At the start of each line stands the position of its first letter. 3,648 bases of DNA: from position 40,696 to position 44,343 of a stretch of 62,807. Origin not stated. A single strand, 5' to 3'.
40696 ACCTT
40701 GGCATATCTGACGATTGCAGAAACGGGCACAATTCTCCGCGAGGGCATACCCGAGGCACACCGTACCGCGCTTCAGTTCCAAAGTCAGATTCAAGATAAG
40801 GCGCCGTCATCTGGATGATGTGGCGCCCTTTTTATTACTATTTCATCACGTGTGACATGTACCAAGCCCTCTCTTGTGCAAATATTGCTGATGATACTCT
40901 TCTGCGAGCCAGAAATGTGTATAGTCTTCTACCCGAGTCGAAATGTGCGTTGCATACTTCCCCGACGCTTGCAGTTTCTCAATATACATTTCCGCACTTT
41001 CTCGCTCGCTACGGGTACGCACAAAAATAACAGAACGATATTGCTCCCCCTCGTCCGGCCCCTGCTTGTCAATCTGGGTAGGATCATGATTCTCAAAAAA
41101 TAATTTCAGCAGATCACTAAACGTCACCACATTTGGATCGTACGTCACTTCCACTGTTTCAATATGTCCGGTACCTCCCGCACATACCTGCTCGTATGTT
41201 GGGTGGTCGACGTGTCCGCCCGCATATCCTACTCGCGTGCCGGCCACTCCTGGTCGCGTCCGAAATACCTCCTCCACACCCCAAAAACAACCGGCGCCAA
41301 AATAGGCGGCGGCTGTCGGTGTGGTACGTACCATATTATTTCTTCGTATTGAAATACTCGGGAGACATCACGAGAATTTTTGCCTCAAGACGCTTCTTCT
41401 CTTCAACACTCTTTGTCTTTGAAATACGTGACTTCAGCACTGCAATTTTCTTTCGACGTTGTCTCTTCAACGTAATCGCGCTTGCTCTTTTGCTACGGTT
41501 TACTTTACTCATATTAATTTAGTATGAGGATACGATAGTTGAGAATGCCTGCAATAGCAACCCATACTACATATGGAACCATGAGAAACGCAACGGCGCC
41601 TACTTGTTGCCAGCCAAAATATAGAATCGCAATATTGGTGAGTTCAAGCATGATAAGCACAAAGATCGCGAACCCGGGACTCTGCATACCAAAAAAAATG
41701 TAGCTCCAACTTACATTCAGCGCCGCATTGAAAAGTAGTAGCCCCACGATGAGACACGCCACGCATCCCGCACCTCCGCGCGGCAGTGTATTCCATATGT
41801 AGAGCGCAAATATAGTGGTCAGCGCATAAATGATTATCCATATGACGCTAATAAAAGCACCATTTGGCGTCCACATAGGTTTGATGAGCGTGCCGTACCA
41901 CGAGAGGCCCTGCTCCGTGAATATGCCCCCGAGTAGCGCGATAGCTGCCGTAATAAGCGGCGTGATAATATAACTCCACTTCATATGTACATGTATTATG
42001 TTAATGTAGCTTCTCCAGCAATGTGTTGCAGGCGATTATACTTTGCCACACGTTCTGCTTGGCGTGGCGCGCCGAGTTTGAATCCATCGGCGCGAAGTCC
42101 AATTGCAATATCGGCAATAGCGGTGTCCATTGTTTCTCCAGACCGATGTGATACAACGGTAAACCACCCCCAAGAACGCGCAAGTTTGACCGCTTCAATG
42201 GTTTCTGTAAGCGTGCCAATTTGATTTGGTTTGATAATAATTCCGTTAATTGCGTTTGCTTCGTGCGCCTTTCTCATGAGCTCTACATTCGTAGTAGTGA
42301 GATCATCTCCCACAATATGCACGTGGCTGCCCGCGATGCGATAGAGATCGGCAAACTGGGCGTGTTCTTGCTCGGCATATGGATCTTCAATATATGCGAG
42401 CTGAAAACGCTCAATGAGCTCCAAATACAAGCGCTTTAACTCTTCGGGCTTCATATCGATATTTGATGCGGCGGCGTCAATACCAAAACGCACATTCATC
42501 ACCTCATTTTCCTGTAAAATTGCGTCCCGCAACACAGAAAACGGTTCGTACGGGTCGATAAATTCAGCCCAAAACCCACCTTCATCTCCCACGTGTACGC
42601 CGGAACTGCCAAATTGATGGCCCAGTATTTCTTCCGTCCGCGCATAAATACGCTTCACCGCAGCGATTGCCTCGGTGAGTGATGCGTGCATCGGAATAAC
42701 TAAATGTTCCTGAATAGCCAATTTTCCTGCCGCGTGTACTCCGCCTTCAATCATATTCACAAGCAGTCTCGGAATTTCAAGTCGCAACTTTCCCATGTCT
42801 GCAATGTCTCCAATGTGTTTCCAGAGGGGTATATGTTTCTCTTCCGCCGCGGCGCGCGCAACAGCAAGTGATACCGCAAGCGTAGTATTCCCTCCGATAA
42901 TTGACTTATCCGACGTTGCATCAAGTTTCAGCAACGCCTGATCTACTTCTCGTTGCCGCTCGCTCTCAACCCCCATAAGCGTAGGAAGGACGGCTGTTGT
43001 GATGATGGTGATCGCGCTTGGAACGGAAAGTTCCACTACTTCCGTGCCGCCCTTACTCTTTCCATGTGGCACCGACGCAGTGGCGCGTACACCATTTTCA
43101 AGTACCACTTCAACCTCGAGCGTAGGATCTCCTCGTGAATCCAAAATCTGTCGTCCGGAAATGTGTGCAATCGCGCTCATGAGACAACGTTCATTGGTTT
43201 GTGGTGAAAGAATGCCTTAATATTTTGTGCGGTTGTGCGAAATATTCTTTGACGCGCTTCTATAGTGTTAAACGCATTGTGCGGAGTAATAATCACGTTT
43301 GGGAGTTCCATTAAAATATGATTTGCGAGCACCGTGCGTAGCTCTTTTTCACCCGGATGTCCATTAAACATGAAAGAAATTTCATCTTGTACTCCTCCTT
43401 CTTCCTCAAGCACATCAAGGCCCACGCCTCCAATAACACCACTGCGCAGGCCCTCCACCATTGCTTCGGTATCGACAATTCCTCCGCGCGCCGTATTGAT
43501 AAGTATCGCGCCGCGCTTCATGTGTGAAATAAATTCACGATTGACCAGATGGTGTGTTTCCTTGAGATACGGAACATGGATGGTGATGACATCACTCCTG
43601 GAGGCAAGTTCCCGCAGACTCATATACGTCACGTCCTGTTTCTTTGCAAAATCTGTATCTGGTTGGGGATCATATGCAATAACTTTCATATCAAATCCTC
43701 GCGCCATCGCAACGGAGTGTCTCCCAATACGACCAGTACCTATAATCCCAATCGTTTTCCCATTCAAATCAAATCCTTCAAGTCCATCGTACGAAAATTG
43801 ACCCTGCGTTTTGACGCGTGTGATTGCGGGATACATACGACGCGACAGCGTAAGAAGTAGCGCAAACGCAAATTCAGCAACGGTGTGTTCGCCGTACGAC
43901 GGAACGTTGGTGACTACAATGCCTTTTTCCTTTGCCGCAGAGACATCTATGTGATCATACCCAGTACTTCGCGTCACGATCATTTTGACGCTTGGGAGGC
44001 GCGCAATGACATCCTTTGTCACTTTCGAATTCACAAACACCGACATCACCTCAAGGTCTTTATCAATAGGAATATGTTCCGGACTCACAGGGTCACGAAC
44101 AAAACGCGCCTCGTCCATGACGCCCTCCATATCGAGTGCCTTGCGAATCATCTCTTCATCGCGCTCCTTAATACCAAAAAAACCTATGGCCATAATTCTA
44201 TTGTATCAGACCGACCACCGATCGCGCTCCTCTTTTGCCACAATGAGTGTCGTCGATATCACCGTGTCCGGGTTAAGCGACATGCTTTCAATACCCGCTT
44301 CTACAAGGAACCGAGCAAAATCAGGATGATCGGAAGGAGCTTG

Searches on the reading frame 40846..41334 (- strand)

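Call 59: search_protein_families(library=pfam, proteins=[window:40846-41334:-], max_evalue=0.0001)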
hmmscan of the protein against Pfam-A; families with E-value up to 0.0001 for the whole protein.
window:40846-41334:- (162 aa): 1 family
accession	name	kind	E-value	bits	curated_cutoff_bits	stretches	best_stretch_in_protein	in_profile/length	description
PF01625.27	PMSR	-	4.3e-61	206.1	23.7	1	10-161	2-153/153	Peptide methionine sulfoxide reductase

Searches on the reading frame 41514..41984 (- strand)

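Call 59: search_protein_families(library=pfam, proteins=[window:41514-41984:-], max_evalue=0.0001)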
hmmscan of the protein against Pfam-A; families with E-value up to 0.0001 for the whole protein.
window:41514-41984:- (156 aa): 1 family
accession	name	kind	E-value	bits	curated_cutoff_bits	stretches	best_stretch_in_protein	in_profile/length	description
PF03073.20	TspO_MBR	-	2.8e-27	95.7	24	1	11-153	4-144/145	TspO/MBR family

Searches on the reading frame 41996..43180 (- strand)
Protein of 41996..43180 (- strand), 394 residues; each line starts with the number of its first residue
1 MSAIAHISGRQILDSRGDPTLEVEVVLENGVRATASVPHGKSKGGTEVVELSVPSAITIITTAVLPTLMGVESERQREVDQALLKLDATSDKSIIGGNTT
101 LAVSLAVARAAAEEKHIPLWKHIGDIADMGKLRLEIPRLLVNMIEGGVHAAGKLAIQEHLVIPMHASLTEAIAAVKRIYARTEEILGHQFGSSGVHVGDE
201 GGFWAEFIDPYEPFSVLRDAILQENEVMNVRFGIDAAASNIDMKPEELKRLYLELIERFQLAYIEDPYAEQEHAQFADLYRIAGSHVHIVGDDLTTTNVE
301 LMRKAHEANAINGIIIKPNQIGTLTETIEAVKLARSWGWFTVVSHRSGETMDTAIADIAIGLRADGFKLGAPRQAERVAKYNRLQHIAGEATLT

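Call 59: search_protein_families(library=pfam, proteins=[window:41996-43180:-], max_evalue=0.0001)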
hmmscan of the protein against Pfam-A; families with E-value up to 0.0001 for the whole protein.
window:41996-43180:- (394 aa): 3 families
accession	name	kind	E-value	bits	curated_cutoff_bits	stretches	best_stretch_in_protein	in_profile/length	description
PF00113.28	Enolase_C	-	1.4e-62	212.1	21.5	2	245-388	135-278/296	Enolase, C-terminal TIM barrel domain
PF03952.21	Enolase_N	-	3.7e-34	118.2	35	1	4-123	1-131/131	Enolase, N-terminal domain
PF13378.12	MR_MLE_C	-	6.5e-08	33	29.4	1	231-339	46-148/219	Enolase C-terminal domain-like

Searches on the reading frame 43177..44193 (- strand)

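Call 59: search_protein_families(library=pfam, proteins=[window:43177-44193:-], max_evalue=0.0001)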
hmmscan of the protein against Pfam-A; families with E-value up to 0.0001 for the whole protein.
window:43177-44193:- (338 aa): 6 families
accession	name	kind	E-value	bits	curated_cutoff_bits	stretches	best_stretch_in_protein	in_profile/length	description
PF02826.25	2-Hacid_dh_C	-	3.1e-55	186.7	25.1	1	110-307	1-178/178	D-isomer specific 2-hydroxyacid dehydrogenase, NAD binding domain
PF00389.36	2-Hacid_dh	-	6.3e-31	107.3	24.6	1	42-335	35-130/134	D-isomer specific 2-hydroxyacid dehydrogenase, catalytic domain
PF03446.21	NAD_binding_2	-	2.4e-07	31.3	21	1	147-279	1-138/161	NAD binding domain of 6-phosphogluconate dehydrogenase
PF01262.27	AlaDh_PNT_C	-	1.1e-06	28.7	23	1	148-243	31-139/214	Alanine dehydrogenase/PNT, C-terminal domain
PF07991.19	KARI_N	-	8.2e-06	25.9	20.6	1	143-232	2-92/165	Acetohydroxy acid isomeroreductase, NADPH-binding domain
PF22660.2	RS_preATP-grasp-like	-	2.6e-05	25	27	1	146-207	2-70/98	Ribonucleotide synthetase preATP-grasp domain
